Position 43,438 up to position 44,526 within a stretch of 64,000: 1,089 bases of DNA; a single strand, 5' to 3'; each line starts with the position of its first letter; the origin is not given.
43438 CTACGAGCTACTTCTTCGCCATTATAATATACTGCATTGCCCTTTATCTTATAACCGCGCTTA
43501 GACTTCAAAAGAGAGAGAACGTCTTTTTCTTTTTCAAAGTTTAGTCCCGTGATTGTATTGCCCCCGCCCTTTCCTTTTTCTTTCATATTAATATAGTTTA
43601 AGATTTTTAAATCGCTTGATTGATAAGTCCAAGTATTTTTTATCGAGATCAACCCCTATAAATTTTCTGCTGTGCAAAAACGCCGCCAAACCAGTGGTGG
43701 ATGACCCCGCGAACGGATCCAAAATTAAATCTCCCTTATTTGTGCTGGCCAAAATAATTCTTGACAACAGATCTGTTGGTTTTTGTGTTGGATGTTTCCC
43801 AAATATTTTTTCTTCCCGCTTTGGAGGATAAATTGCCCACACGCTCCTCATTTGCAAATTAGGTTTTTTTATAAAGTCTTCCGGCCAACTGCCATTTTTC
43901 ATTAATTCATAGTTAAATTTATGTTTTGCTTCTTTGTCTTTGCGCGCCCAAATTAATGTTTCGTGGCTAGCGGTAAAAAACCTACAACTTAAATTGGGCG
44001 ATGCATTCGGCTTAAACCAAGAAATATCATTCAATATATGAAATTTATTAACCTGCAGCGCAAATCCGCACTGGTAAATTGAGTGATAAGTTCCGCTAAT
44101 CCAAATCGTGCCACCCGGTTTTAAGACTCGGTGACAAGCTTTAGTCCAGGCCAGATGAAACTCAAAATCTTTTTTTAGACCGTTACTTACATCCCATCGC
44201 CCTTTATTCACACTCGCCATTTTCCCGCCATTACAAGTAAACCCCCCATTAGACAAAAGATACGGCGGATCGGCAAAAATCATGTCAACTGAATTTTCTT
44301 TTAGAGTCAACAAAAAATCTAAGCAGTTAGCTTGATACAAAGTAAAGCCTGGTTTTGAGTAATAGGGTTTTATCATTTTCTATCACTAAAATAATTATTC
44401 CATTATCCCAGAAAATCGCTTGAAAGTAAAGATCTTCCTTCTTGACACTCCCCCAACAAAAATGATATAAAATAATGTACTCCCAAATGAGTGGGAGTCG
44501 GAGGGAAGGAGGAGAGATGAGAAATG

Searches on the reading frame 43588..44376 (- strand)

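Call 75: search_protein_families(library=pfam, proteins=[window:43588-44376:-], max_evalue=0.00001)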
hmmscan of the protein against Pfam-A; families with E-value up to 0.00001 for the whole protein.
window:43588-44376:- (262 aa): 1 family
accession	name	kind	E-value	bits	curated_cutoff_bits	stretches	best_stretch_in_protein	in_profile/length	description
PF01555.25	N6_N4_Mtase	-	3.7e-56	191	26.7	1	30-253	1-220/221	DNA methylase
